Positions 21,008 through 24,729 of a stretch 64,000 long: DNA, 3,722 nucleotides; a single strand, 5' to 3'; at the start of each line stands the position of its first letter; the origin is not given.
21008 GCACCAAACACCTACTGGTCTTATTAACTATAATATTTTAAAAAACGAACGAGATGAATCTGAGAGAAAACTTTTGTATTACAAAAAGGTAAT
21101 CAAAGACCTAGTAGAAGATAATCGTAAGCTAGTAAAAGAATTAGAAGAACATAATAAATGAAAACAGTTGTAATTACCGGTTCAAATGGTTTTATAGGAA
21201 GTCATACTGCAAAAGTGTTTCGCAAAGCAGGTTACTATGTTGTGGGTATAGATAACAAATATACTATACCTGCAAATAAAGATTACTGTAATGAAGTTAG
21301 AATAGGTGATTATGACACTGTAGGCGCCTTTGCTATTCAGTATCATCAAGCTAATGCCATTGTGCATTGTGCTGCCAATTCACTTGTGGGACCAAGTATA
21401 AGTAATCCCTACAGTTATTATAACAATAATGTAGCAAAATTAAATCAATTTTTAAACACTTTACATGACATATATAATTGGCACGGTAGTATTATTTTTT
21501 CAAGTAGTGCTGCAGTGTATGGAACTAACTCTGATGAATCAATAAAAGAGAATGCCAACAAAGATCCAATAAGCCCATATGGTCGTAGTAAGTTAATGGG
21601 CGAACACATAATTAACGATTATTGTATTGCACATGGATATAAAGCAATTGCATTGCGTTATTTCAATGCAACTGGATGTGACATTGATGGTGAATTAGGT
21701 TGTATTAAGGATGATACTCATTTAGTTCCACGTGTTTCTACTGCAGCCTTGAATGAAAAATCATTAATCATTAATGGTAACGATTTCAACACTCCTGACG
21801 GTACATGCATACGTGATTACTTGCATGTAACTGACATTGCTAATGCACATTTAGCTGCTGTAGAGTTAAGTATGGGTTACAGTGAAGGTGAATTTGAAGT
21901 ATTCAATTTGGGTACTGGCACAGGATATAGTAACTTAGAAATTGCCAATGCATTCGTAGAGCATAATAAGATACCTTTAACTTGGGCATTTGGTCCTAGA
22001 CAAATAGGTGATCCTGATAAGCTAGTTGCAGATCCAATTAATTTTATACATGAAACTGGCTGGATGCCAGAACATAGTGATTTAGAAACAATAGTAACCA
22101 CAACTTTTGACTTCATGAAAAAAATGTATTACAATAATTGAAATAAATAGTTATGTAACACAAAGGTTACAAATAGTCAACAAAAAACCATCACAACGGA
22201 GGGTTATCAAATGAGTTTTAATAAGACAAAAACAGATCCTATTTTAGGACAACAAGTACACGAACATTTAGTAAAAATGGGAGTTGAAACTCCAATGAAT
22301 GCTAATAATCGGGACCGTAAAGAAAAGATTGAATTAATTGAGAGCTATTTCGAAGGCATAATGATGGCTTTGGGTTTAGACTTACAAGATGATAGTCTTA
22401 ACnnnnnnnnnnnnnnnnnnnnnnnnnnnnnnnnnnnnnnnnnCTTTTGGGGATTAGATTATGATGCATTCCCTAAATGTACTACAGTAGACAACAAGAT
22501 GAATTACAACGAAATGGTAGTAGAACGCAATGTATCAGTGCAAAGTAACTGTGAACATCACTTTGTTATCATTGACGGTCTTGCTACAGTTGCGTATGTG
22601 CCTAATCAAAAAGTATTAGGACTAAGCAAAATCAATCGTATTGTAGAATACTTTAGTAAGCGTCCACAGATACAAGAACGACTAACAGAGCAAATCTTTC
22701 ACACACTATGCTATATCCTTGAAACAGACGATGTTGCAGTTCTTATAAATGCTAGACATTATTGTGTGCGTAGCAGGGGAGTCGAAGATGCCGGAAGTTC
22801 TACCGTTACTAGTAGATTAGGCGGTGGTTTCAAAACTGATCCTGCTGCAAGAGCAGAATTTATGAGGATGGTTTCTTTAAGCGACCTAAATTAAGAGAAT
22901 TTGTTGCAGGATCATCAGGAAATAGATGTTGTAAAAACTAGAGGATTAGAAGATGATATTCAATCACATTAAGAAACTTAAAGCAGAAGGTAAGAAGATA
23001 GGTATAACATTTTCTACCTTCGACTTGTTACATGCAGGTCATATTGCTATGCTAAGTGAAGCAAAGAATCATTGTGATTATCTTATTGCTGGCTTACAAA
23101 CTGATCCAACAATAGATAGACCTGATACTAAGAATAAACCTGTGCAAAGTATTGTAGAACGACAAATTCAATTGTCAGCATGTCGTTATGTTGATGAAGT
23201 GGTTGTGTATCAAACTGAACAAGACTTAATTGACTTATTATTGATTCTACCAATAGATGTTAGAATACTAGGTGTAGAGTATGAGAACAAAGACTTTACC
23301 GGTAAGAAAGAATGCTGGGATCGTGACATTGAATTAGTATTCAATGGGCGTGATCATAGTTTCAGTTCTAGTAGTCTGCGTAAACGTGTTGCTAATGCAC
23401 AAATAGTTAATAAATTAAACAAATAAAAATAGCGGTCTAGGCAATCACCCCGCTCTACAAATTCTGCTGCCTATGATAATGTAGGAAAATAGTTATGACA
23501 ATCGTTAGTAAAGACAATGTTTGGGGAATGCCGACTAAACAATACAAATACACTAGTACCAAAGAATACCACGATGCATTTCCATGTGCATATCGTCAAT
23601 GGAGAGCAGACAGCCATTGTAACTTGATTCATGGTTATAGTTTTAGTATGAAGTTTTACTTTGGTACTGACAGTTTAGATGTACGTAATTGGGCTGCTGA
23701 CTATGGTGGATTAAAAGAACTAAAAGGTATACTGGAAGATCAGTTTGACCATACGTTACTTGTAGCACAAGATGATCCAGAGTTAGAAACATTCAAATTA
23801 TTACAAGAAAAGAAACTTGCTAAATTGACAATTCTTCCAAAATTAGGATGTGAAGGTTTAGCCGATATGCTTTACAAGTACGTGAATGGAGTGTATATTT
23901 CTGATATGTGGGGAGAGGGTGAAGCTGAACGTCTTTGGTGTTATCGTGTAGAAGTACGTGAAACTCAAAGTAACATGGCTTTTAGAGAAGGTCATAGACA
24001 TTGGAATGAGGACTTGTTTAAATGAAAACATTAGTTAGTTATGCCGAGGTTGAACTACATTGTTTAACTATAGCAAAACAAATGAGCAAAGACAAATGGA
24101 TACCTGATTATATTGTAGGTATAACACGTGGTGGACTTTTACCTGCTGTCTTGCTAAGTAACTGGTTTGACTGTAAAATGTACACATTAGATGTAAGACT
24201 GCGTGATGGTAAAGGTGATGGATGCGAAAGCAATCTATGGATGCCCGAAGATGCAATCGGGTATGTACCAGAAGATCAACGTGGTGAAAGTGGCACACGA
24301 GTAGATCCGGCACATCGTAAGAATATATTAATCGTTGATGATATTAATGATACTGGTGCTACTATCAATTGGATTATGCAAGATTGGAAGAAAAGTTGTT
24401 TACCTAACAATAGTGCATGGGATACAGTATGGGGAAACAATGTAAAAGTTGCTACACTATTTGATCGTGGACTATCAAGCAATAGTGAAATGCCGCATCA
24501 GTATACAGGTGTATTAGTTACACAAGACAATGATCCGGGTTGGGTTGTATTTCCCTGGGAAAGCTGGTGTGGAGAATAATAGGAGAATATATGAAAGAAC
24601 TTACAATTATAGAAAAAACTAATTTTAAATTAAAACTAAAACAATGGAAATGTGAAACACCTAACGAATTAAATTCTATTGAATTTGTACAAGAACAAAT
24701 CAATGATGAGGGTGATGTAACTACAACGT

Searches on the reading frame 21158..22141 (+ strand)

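Call 60: search_protein_families(library=pfam, proteins=[window:21158-22141:+], max_evalue=0.0001)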
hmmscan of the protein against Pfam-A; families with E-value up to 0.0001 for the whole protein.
window:21158-22141:+ (327 aa): 3 families
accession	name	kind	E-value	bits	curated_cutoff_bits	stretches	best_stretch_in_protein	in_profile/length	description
PF01370.27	Epimerase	-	2.6e-41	142.1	20.9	1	4-252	1-240/240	NAD dependent epimerase/dehydratase family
PF16363.11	GDP_Man_Dehyd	-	3.2e-34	119.3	27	1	6-307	2-324/332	GDP-mannose 4,6 dehydratase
PF04321.23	RmlD_sub_bind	-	1.3e-12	47.9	27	1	3-157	2-141/287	RmlD substrate binding domain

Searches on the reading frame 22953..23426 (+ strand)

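Call 60: search_protein_families(library=pfam, proteins=[window:22953-23426:+], max_evalue=0.0001)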
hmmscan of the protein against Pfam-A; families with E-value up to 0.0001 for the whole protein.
window:22953-23426:+ (157 aa): 1 family
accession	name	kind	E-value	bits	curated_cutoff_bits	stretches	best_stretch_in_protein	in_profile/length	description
PF01467.32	CTP_transf_like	-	2.9e-12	47.4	21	1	20-145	3-133/133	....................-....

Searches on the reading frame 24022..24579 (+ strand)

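Call 60: search_protein_families(library=pfam, proteins=[window:24022-24579:+], max_evalue=0.0001)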
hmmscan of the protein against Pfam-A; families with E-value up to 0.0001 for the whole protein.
window:24022-24579:+ (185 aa): 1 family
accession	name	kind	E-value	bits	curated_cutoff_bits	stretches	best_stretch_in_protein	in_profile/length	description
PF00156.33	Pribosyltran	-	1.5e-12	47.6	26.3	1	10-163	11-140/158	Phosphoribosyl transferase domain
